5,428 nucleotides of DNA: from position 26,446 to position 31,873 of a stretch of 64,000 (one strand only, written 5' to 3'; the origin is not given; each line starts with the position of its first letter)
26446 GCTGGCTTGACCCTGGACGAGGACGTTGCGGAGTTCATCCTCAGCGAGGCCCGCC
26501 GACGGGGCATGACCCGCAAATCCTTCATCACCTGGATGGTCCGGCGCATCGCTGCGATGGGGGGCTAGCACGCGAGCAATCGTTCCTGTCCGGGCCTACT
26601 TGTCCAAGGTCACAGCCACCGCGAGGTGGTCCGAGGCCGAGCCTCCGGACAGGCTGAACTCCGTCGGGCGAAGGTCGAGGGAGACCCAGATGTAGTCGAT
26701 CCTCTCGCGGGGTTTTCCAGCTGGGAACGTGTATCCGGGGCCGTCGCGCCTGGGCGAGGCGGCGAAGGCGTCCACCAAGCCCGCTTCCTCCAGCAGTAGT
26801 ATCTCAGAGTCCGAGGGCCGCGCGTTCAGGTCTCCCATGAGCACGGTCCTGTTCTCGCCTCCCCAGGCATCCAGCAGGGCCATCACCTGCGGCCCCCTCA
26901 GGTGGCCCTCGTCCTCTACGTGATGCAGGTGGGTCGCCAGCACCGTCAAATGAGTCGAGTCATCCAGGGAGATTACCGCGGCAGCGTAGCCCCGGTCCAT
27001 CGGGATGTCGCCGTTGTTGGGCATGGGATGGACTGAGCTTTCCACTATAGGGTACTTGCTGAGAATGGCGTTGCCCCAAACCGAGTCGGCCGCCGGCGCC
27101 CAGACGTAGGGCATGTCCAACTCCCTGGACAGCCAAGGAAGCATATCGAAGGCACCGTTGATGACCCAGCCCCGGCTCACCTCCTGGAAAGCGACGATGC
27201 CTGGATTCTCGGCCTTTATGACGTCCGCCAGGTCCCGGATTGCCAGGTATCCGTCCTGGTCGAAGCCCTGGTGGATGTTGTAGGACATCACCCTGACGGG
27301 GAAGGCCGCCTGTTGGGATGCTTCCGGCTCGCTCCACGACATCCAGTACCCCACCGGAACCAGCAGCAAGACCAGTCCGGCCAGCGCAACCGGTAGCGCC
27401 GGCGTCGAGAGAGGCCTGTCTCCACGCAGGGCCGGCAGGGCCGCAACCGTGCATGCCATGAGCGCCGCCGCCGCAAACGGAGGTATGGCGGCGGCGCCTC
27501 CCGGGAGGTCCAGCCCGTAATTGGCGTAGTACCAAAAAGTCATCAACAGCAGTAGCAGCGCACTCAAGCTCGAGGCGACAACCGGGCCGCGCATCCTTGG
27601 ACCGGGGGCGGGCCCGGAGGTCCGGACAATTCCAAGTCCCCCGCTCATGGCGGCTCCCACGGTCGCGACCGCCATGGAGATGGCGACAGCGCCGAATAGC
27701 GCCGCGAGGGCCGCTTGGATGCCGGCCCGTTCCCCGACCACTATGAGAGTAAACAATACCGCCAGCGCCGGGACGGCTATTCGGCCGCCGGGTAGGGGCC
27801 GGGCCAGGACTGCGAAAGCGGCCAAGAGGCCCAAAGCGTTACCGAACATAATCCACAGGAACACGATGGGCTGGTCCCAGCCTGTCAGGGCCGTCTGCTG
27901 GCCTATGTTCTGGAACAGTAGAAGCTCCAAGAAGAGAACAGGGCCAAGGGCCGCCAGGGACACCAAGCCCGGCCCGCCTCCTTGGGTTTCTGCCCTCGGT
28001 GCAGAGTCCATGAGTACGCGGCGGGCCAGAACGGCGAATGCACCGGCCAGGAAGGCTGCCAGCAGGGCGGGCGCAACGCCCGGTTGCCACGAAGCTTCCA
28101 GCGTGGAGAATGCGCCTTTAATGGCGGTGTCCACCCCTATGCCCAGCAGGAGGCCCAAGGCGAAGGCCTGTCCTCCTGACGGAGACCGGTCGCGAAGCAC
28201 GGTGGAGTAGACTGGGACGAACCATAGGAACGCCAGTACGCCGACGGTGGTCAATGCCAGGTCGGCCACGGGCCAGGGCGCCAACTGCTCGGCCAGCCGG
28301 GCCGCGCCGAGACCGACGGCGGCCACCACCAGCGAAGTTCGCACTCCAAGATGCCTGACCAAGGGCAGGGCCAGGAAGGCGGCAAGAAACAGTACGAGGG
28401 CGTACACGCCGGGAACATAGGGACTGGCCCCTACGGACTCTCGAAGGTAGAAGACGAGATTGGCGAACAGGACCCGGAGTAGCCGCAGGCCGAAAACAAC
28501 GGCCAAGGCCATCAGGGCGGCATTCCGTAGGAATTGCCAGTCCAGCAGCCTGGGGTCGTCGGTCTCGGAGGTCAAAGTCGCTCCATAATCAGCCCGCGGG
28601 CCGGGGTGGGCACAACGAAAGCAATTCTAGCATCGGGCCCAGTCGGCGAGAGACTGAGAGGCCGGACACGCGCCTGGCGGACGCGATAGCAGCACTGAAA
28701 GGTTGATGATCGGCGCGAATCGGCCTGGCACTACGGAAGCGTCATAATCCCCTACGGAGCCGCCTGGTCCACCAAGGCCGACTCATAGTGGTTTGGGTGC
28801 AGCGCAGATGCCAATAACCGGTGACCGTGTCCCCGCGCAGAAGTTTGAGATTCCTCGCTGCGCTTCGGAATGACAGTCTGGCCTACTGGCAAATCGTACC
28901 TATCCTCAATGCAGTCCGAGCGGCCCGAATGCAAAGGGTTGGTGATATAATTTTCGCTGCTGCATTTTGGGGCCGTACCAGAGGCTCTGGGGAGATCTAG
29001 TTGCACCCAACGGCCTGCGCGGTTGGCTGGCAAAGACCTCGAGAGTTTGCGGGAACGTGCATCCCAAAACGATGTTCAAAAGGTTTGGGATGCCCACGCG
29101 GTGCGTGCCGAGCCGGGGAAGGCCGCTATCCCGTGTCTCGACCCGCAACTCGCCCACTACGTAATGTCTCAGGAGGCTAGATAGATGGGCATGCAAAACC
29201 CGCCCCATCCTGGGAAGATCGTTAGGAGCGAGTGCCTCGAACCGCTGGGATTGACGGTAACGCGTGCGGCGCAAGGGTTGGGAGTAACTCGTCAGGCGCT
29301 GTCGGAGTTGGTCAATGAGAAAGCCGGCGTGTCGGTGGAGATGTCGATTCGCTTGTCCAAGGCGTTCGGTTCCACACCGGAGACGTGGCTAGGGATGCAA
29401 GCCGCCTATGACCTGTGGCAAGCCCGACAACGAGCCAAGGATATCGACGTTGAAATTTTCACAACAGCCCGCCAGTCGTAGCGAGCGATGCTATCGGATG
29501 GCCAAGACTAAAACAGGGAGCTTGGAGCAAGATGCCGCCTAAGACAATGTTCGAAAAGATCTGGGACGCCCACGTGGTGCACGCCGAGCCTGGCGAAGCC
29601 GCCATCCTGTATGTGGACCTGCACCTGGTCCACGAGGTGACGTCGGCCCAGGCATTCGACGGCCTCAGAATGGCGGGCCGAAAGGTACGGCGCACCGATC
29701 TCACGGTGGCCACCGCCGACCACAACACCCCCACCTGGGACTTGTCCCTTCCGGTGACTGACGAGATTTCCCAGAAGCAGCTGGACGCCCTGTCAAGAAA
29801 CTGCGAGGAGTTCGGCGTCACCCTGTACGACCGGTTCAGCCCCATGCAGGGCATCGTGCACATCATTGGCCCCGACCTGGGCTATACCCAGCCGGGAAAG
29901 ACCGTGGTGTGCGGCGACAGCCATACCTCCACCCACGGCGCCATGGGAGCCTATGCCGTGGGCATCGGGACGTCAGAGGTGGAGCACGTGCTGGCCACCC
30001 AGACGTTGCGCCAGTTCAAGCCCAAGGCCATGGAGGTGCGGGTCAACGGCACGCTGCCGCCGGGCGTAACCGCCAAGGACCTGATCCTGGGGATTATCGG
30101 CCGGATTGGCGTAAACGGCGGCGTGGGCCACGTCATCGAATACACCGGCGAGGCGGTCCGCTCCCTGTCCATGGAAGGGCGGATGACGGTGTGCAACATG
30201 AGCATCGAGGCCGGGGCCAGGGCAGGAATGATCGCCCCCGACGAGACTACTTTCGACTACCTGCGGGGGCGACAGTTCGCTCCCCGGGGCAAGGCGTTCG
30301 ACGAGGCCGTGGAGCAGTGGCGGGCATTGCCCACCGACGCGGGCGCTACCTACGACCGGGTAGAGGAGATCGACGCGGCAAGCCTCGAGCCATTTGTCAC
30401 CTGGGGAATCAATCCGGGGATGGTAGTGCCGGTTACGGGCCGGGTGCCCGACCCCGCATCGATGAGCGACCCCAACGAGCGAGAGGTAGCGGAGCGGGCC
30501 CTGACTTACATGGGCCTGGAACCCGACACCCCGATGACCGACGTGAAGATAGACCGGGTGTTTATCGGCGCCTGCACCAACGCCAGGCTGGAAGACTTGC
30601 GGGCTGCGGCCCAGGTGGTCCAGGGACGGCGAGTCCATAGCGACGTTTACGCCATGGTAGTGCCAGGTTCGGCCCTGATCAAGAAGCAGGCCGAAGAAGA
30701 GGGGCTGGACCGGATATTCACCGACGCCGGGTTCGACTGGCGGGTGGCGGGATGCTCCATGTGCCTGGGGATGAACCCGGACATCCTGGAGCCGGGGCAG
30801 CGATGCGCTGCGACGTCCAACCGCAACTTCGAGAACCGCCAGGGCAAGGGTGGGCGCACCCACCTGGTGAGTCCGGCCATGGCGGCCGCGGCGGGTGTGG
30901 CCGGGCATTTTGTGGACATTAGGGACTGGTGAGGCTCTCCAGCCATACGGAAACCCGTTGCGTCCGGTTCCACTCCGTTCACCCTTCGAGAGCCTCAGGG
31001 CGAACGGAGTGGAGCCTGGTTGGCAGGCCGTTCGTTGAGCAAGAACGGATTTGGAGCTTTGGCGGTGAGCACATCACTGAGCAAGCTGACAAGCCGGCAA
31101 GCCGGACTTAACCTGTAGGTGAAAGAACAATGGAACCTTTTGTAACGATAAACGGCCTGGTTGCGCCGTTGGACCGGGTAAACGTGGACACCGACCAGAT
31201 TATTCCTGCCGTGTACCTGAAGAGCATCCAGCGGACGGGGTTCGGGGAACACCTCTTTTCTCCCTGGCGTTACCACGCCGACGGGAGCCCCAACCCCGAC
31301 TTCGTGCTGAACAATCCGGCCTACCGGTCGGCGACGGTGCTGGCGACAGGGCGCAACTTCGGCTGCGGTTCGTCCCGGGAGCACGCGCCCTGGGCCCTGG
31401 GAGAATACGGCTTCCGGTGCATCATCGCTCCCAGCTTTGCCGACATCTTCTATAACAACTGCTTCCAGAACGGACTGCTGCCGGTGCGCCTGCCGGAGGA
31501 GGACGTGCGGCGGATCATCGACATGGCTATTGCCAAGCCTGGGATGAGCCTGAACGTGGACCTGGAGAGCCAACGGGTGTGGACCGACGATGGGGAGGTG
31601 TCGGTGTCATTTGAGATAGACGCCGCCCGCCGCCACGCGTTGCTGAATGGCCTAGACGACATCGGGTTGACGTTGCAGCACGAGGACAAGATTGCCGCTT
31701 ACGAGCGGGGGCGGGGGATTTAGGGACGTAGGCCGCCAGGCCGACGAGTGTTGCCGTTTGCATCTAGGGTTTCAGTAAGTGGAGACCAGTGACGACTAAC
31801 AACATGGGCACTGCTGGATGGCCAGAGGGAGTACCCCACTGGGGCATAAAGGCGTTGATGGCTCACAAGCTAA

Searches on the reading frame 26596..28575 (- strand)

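Call 62: search_protein_families(library=pfam, proteins=[window:26596-28575:-], max_evalue=0.001)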
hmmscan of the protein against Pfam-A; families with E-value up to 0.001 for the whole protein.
window:26596-28575:- (659 aa): 2 families
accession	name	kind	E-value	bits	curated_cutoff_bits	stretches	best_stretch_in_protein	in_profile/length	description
PF03372.29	Exo_endo_phos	-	5.1e-23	82.4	24.5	1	430-650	1-225/225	Endonuclease/Exonuclease/phosphatase family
PF23226.1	Exo_endo_phos_PGAP2IP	-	2.4e-11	43.8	27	1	430-592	7-167/239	PGAP2IP, C-terminal nuclease-like domain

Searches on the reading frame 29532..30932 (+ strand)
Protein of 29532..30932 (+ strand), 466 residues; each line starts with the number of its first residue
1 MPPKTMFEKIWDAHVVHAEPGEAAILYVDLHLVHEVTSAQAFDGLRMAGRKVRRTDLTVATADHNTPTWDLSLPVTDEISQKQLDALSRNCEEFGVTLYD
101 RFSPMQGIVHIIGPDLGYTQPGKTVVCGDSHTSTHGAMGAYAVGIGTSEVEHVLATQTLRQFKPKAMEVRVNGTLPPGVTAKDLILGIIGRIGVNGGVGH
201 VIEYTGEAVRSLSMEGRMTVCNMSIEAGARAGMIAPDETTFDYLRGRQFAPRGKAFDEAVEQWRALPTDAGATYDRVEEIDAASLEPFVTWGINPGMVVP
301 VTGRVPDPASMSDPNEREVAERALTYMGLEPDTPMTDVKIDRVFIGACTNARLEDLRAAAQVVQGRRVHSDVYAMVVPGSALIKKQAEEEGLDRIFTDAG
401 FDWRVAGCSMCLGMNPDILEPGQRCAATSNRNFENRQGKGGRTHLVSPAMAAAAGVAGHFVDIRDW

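Call 11: search_protein_families(library=pfam, proteins=[window:29532-30932:+], max_evalue=0.001)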
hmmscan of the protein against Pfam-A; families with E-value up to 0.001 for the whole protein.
window:29532-30932:+ (466 aa): 1 family
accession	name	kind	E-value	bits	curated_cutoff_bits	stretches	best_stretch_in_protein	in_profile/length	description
PF00330.25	Aconitase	-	4.2e-178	593.5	28.7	1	8-458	1-463/463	Aconitase family (aconitate hydratase)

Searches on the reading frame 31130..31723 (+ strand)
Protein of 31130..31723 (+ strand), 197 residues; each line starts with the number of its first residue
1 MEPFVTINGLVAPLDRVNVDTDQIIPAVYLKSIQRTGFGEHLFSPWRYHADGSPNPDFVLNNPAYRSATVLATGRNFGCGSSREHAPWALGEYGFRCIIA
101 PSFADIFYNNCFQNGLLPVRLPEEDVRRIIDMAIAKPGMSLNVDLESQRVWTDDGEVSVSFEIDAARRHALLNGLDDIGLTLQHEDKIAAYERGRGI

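Call 62: search_protein_families(library=pfam, proteins=[window:31130-31723:+], max_evalue=0.001)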
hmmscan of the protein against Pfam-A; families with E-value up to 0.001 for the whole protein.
window:31130-31723:+ (197 aa): 1 family
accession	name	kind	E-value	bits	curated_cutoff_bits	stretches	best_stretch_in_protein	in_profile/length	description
PF00694.25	Aconitase_C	-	1.8e-36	125.8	22.8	1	1-123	1-130/131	Aconitase C-terminal domain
